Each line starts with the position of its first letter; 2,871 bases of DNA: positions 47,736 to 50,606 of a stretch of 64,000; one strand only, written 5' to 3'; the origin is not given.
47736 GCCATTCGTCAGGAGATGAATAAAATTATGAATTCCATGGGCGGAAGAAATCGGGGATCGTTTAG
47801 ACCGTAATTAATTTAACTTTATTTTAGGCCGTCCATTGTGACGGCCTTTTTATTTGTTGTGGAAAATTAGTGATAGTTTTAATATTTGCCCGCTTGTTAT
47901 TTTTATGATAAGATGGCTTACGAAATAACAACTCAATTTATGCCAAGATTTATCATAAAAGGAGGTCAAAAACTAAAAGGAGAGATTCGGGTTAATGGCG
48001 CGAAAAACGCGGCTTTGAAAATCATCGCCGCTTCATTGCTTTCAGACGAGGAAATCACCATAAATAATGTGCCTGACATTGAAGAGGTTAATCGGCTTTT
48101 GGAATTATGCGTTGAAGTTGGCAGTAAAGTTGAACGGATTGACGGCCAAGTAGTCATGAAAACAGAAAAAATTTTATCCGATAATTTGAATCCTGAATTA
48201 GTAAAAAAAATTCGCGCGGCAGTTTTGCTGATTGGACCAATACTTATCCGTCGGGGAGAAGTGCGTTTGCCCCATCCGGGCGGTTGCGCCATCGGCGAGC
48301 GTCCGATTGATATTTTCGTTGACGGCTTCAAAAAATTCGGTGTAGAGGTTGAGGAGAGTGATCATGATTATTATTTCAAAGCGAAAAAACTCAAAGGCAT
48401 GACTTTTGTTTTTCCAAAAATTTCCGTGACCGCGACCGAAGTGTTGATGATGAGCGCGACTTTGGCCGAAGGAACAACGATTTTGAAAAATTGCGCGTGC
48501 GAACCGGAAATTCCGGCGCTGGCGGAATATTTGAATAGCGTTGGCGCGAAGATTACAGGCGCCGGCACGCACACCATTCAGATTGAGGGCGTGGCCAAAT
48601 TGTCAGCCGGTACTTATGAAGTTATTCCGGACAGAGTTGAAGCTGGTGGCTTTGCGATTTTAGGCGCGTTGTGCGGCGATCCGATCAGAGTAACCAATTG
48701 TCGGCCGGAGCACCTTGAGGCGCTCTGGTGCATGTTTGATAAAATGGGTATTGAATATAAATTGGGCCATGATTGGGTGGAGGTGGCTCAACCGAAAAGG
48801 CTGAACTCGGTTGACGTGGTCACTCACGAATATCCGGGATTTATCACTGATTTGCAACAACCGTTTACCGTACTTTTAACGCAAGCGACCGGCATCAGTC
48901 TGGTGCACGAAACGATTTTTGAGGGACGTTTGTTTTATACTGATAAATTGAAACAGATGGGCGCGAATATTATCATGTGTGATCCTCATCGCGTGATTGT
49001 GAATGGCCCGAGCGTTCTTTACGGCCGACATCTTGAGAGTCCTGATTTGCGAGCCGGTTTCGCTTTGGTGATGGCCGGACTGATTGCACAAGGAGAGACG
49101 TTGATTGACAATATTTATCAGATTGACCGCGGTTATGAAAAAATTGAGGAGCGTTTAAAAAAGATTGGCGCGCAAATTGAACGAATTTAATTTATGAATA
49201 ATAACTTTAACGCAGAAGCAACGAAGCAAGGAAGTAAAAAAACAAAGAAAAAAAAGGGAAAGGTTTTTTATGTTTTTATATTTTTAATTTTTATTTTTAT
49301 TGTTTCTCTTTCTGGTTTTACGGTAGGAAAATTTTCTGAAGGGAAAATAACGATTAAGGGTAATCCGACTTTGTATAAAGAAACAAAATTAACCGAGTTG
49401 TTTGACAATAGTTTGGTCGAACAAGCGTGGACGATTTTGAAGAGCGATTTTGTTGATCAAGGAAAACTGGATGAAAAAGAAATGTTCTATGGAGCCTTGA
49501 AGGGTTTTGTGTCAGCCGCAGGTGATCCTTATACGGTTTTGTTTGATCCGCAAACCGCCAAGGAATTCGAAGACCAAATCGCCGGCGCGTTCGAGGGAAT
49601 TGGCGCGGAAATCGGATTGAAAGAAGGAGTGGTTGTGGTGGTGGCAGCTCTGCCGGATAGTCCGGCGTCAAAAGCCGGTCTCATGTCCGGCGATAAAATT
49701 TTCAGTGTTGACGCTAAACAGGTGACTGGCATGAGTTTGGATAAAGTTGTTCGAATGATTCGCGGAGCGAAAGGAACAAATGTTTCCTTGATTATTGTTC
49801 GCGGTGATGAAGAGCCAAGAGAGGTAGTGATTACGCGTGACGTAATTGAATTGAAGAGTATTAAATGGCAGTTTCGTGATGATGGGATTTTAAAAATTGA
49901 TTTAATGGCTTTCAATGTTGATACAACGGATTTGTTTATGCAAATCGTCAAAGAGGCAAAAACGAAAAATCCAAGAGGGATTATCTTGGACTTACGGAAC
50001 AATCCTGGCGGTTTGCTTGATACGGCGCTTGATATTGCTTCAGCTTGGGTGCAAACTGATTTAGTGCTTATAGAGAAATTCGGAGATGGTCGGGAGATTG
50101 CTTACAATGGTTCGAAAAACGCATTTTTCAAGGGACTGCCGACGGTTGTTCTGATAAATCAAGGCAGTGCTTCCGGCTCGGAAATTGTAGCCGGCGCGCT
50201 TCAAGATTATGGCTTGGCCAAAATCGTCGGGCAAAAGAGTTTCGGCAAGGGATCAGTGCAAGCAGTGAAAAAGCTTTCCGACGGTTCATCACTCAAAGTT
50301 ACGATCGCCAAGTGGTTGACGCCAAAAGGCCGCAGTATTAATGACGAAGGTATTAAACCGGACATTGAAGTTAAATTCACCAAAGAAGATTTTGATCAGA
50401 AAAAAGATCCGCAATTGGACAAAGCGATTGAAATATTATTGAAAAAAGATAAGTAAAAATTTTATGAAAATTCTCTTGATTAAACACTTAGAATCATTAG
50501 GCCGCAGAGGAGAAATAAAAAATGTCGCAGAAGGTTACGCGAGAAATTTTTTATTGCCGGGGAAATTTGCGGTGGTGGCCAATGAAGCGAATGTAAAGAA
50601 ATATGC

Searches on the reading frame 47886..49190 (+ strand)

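Call 64: search_protein_families(library=pfam, proteins=[window:47886-49190:+], max_evalue=0.0001)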
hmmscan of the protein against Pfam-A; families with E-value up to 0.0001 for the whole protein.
window:47886-49190:+ (434 aa): 1 family
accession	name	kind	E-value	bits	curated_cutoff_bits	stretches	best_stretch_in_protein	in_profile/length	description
PF00275.25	EPSP_synthase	-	8.3e-83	278.8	22.8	1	25-424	2-417/417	EPSP synthase (3-phosphoshikimate 1-carboxyvinyltransferase)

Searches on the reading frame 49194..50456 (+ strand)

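Call 64: search_protein_families(library=pfam, proteins=[window:49194-50456:+], max_evalue=0.0001)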
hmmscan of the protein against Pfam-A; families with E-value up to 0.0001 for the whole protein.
window:49194-50456:+ (420 aa): 5 families
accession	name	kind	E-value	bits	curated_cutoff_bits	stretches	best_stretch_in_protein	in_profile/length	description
PF03572.23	Peptidase_S41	-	3.9e-48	163.6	24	1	234-393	4-165/165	Peptidase family S41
PF17820.7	PDZ_6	-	1.4e-11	44.4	27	1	148-203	1-54/54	PDZ domain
PF00595.29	PDZ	-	1.6e-08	35.3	23.2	1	146-201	26-80/81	PDZ domain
PF13180.12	PDZ_2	-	1.6e-07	32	27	1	136-207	3-73/80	PDZ domain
PF22694.1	CtpB_N-like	-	4.2e-06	27.6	27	1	73-121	39-85/85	Activating protease CtpB N-terminal domain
